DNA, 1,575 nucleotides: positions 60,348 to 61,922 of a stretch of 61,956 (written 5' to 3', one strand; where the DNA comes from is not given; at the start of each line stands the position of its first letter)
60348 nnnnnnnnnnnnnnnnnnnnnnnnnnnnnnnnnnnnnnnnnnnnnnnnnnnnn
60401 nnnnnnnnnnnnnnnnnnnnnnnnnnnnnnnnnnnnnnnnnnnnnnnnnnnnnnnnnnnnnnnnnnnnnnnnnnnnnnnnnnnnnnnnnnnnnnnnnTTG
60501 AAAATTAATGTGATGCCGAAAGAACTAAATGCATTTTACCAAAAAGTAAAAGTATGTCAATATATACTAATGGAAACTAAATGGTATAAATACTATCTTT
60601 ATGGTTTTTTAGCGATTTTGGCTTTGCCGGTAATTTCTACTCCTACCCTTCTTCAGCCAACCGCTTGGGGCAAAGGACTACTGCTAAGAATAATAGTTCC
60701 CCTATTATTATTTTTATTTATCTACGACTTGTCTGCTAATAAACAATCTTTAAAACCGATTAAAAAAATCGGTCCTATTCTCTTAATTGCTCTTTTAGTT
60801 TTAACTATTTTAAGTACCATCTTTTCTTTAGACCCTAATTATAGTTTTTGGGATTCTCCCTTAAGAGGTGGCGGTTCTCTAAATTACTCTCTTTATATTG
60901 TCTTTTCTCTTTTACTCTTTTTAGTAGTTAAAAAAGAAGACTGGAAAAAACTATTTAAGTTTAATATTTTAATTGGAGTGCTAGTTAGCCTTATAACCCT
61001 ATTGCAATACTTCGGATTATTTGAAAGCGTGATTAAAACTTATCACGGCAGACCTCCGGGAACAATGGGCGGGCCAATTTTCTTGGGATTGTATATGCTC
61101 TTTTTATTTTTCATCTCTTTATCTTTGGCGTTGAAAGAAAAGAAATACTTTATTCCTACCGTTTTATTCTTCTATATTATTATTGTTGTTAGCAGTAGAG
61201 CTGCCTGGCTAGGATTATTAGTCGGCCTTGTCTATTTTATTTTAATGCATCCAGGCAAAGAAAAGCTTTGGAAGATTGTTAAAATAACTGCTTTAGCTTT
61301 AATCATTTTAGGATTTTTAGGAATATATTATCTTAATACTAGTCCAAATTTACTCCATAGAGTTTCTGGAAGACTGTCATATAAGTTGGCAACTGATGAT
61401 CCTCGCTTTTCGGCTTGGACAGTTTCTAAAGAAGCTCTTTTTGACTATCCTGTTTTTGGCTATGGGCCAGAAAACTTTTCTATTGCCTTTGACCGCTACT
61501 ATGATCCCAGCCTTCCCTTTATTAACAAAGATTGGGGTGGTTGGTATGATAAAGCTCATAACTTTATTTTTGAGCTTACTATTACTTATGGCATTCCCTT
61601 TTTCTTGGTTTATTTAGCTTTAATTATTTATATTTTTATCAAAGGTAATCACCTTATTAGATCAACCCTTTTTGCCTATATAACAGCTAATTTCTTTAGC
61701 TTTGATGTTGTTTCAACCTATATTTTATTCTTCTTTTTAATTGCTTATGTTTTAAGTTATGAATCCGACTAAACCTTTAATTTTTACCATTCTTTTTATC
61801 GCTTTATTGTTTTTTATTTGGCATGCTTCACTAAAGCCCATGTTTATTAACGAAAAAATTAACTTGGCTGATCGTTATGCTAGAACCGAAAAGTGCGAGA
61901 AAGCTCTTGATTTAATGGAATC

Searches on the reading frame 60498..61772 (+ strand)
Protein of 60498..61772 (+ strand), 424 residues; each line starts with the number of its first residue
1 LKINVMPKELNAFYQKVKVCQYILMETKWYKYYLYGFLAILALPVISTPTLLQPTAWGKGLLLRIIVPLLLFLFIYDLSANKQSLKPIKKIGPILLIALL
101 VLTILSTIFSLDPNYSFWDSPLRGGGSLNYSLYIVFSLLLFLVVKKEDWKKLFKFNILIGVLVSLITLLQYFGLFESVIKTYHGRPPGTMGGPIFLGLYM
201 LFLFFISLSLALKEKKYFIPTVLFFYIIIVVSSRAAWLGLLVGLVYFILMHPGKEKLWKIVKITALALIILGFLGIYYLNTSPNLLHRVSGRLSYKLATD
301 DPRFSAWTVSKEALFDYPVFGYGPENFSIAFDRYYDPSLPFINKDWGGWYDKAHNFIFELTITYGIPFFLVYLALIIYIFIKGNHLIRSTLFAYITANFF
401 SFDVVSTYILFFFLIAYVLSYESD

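Call 7: search_protein_families(library=pfam, proteins=[window:60498-61772:+], max_evalue=1)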
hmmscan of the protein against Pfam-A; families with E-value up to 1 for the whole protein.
window:60498-61772:+ (424 aa): 3 families
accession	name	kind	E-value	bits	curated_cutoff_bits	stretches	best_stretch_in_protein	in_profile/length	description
PF04932.20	Wzy_C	-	1.6e-20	73.8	31.7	1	221-373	3-149/149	O-Antigen ligase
PF06197.19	DUF998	-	0.012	15.7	30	1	69-141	51-113/184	Protein of unknown function (DUF998)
PF16166.10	TIC20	-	0.014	15.7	28.6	1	130-167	87-124/181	Chloroplast import apparatus Tic20-like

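Call 52: find_homologous_proteins(query=window:60570-61769:+, max_evalue=1e-30)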
Query window:60570-61769:+ (400 aa): 28 proteins with E <= 1e-30 among 8000 candidates.
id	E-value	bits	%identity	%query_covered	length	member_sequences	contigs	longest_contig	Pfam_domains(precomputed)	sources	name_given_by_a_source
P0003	1.4e-255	866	100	100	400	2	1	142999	PF04932.21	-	-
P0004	4.5e-146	505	61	99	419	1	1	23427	PF04932.21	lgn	-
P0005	6.5e-144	498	60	99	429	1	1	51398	PF04932.21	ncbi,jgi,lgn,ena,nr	ncbi:O-antigen ligase family protein [Patescibacteria group bacterium]|nr:O-antigen ligase family pr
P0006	1.0e-133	465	58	99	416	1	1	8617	PF04932.21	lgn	-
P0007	5.0e-126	439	56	100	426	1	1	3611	PF04932.21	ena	-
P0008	8.7e-106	373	47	99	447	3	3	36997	PF04932.21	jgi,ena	-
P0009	1.1e-102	363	48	99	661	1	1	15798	PF04932.21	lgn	-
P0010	2.0e-99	352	46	99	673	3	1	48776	PF04932.21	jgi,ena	-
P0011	1.7e-93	332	59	64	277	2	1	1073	PF04932.21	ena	-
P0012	1.9e-92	329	42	97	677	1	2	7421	PF14559.13,PF13431.13,PF13428.13,PF04932.21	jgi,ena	-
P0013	5.2e-92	327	43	97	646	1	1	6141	PF13431.13,PF23914.2,PF13428.13,PF13181.13,PF07719.24,PF04932.21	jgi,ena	-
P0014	1.2e-90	323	50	81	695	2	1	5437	PF04932.21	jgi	-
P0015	1.9e-82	296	41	95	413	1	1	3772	PF04932.21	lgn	-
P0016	1.4e-80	290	40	98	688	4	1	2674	PF12895.14,PF13428.13,PF13181.13,PF07719.24,PF13174.13,PF04932.21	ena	-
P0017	4.2e-80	288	41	92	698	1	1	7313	PF04932.21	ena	-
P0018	3.7e-78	282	46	79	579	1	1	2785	PF14559.13,PF13431.13,PF23914.2,PF13414.13,PF13428.13,PF04932.21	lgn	-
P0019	4.1e-75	272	43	88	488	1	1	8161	PF11028.15,PF04932.21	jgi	-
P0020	2.6e-74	269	45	79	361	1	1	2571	PF04932.21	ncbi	ncbi:MAG: O-antigen ligase family protein, partial [Minisyncoccales bacterium]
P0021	1.7e-73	266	41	81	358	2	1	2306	PF04932.21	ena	-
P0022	1.5e-65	240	41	97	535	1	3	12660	PF04932.21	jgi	jgi:O-antigen ligase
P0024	2.8e-62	229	35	98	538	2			PF04932.21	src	-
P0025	6.7e-62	228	38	100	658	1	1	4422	PF13431.13,PF23914.2,PF13428.13,PF13374.13,PF14559.13,PF13371.13,PF00515.35,PF13424.13,PF13432.13,PF13181.13,PF07719.24,PF13174.13,PF04932.21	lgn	-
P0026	9.8e-44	168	53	38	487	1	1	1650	PF04932.21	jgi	jgi:tetratricopeptide (TPR) repeat protein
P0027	4.5e-43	166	45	49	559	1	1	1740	PF13431.13,PF13181.13,PF04932.21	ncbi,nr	ncbi:MAG: O-antigen ligase family protein, partial [Patescibacteria group bacterium]|nr:O-antigen li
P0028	3.9e-40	157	32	92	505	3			PF04932.21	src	-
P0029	2.6e-37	147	49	36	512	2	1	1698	PF13431.13,PF13181.13,PF07719.24,PF04932.21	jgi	-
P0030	1.1e-36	145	31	91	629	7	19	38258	PF04932.21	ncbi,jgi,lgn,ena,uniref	ncbi:MAG: hypothetical protein UX55_C0024G0005, partial [Candidatus Azambacteria bacterium GW2011_GW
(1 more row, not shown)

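Call 54: find_encoding_contigs(protein=P0004, flank=3000, max_places=3)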
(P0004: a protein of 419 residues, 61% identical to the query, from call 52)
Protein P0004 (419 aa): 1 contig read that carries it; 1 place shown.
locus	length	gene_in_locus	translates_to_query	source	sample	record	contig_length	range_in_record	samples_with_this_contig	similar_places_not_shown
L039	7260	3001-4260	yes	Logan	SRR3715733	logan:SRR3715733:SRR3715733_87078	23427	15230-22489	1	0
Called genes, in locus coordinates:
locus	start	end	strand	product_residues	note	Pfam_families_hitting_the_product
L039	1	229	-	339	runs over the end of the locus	PF13439:Glyco_transf_4, PF00534:Glycos_transf_1, PF13692:Glyco_trans_1_4, PF13524:Glyco_trans_1_2 (weak)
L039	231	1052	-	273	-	PF03721:UDPG_MGDP_dh_N, PF00984:UDPG_MGDP_dh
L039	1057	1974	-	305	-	PF00106:adh_short (faint), PF01073:3Beta_HSD, PF01370:Epimerase, PF02719:Polysacc_synt_2, PF04321:RmlD_sub_bind, PF05368:NmrA (weak), PF13460:NAD_binding_10, PF16363:GDP_Man_Dehyd, +1 more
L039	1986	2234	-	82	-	PF12728:HTH_17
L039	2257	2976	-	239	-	PF00483:NTP_transferase, PF12804:NTP_transf_3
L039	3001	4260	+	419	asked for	PF04932:Wzy_C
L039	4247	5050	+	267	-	-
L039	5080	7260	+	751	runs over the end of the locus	PF04932:Wzy_C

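Call 55: find_encoding_contigs(protein=P0005, flank=3000, max_places=3)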
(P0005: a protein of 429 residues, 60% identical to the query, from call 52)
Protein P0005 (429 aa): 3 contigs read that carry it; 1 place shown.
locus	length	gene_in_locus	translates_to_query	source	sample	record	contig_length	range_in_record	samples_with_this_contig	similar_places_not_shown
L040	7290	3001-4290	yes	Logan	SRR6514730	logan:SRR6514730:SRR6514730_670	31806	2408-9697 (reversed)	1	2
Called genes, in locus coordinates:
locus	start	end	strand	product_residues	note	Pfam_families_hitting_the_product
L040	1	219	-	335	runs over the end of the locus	PF13439:Glyco_transf_4 (weak), PF00534:Glycos_transf_1, PF20706:GT4-conflict (weak), PF13692:Glyco_trans_1_4, PF13524:Glyco_trans_1_2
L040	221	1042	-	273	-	PF03721:UDPG_MGDP_dh_N, PF00984:UDPG_MGDP_dh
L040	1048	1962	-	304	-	PF00106:adh_short (faint), PF01073:3Beta_HSD, PF01370:Epimerase, PF02719:Polysacc_synt_2, PF04321:RmlD_sub_bind, PF05368:NmrA (weak), PF13460:NAD_binding_10, PF16363:GDP_Man_Dehyd, +1 more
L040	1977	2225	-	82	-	PF12728:HTH_17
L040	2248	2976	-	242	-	PF00483:NTP_transferase, PF12804:NTP_transf_3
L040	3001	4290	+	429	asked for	PF04932:Wzy_C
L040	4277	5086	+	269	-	-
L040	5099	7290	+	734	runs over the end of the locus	PF04932:Wzy_C, PF07719:TPR_2 (faint), PF13428:TPR_14 (faint), PF14559:TPR_19 (faint), PF23914:TPR_CcmH_CycH (faint)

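Call 56: find_encoding_contigs(protein=P0006, flank=3000, max_places=3)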
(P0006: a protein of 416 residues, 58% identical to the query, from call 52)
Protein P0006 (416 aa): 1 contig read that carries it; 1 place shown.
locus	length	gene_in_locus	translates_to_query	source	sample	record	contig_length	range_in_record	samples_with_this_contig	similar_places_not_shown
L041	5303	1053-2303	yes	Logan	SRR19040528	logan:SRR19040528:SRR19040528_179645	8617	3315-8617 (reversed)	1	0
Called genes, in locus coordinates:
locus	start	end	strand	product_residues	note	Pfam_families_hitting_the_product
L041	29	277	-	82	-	PF12728:HTH_17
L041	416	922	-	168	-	PF01371:Trp_repressor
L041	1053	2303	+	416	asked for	PF04932:Wzy_C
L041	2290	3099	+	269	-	PF14559:TPR_19 (faint), PF13181:TPR_8 (faint)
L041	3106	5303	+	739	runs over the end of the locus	PF04932:Wzy_C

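Call 57: find_encoding_contigs(protein=P0007, flank=3000, max_places=3)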
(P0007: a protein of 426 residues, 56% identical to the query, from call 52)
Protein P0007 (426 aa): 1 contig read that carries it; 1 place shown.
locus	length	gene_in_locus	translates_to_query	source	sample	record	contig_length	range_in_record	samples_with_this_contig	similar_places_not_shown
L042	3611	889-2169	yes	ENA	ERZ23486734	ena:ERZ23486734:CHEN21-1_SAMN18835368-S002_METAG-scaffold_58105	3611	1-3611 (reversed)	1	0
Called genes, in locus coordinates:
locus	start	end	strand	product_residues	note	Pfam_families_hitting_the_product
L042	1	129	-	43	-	?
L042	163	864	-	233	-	PF00483:NTP_transferase, PF12804:NTP_transf_3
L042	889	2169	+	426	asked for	PF04932:Wzy_C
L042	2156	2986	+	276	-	-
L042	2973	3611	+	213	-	?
